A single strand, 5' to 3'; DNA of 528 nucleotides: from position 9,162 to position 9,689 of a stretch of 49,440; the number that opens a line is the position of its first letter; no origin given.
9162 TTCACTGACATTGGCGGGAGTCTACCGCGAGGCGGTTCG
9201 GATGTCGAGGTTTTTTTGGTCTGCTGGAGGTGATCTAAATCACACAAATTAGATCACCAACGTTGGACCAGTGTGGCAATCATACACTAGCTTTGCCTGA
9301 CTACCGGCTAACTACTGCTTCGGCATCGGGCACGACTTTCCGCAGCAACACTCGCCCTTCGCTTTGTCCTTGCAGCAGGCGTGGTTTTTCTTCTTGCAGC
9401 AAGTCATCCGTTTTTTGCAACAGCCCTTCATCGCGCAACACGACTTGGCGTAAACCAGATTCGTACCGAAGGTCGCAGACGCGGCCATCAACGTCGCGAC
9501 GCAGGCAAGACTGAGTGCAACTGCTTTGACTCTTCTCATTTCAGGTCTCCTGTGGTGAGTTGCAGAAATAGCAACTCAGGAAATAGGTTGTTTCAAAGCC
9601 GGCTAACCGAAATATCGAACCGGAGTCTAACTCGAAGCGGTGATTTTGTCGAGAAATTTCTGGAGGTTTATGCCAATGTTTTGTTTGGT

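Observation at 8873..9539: Two paralogous Sec-signal peptides whose mature parts are CC-doublet/Lys repeats (exported metallothionein-like mini-proteins)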

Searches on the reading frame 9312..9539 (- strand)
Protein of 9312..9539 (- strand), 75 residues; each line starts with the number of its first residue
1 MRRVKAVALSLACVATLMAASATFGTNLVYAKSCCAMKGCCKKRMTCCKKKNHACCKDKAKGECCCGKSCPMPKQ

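Call 5: search_protein_families(library=pfam, proteins=[window:9312-9539:-], max_evalue=0.01)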
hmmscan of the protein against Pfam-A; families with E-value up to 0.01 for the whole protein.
window:9312-9539:- (75 aa): 0 families

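Call 6: find_homologous_proteins(query=window:9312-9539:-, max_evalue=0.01)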
Query window:9312-9539:- (75 aa): 2 proteins with E <= 0.01 among 2 candidates.
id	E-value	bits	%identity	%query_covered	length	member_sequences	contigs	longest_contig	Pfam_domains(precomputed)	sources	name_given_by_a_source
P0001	2.1e-39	151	99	100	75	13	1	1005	-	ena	-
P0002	3.3e-35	137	89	100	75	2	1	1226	-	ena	-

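Call 7: search_protein_families(library=ncbifam, proteins=[window:9312-9539:-], max_evalue=1)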
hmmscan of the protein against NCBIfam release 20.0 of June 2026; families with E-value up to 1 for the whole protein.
window:9312-9539:- (75 aa): 0 families

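Call 9: find_encoding_contigs(protein=P0002, flank=10000)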
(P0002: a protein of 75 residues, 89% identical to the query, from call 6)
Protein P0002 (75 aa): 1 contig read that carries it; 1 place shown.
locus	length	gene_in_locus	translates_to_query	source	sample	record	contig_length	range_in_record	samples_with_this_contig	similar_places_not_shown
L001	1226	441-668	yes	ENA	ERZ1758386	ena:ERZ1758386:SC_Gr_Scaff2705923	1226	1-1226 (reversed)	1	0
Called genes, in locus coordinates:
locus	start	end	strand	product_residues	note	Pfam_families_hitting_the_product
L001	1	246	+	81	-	?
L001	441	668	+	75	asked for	-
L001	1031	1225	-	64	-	?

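Call 10: find_encoding_contigs(protein=P0001, flank=10000)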
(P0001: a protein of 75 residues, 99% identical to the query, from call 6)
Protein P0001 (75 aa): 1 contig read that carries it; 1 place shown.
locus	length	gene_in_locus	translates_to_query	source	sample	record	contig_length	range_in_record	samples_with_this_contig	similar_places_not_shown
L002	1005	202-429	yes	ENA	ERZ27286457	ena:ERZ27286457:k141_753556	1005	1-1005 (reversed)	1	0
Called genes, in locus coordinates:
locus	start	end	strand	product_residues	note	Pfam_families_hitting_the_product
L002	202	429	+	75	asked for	-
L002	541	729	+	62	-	-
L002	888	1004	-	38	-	?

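Call 33: search_protein_representatives(alignment_id=A3)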
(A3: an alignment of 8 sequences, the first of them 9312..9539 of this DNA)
Query: 8 sequences, 62 profile positions. Proteins with E-value up to 0.001 (for the whole library): 2; up to 1e-10: 2; up to 1e-30: 0. The best 2 are listed.
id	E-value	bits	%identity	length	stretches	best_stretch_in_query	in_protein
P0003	2.6e-28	114.5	-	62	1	1-62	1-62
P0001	5.0e-21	91.2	-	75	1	1-61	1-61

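Call 69: list_cluster_members(proteins=[window:9312-9539:-, window:8873-9061:-, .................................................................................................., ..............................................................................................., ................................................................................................, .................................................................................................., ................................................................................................, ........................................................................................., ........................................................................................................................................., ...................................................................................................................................])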
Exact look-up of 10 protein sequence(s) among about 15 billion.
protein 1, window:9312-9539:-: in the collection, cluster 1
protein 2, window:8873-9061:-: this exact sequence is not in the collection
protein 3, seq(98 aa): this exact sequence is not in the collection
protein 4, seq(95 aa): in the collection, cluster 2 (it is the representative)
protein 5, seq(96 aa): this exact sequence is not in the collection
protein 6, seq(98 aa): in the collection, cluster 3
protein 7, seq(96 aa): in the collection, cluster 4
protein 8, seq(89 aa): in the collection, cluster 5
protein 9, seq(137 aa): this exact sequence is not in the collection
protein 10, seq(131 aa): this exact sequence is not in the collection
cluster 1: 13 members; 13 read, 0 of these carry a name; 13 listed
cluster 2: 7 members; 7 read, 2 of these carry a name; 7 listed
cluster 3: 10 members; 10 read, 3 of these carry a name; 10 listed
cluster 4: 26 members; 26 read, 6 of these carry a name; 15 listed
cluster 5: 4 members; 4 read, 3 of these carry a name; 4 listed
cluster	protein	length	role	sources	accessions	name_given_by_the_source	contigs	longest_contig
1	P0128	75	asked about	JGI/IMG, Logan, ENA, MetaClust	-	-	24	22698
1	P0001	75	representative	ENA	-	-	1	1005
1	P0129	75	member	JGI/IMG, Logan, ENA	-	-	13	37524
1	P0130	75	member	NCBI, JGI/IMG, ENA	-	-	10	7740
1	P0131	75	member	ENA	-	-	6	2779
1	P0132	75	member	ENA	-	-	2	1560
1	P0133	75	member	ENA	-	-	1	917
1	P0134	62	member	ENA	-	-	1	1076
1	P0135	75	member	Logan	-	-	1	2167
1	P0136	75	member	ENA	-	-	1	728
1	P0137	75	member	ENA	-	-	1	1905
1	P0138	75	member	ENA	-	-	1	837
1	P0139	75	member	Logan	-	-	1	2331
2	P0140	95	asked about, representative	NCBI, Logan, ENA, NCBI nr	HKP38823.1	MAG TPA: hypothetical protein VJT71_18340 [Pyrinomonadaceae bacterium] | hypothetical protein [Pyrinomonadaceae bacterium]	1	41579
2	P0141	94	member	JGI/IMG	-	hypothetical protein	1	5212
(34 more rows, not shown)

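Call 84: search_protein_families(library=pfam, proteins=[window:9312-9539:-], max_evalue=10)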
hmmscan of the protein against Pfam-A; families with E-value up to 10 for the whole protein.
window:9312-9539:- (75 aa): 0 families

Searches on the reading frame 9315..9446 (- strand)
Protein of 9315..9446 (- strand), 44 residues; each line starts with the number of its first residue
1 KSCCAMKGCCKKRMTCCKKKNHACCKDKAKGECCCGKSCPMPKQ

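Call 84: search_protein_families(library=pfam, proteins=[window:9315-9446:-], max_evalue=10)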
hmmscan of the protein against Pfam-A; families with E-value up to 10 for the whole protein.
seq(44 aa): 0 families

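Call 85: search_solved_structures(query=window:9315-9446:-, max_evalue=10)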
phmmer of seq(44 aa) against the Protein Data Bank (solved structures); distinct sequences matched with E-value up to 10: 7.
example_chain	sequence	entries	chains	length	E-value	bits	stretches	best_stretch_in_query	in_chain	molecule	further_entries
7rjz_A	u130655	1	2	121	0.052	17.8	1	2-44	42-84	BthTX-IIa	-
2oqd_A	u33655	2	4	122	0.1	16.9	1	2-44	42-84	Phospholipase A2 | Phospholipase A2 bothropstoxin-2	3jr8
7rji_A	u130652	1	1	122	0.11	16.7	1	2-44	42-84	BthTX-IIb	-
1gmz_A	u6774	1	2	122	0.43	14.9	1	2-43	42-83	PHOSPHOLIPASE A2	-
5tfv_A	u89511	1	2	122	1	13.8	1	2-44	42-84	Basic phospholipase A2 myotoxin III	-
9mle_A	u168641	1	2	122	1.1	13.7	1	2-43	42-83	Phospholipase A2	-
1bk9_A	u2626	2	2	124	8.8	10.9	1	2-43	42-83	PHOSPHOLIPASE A2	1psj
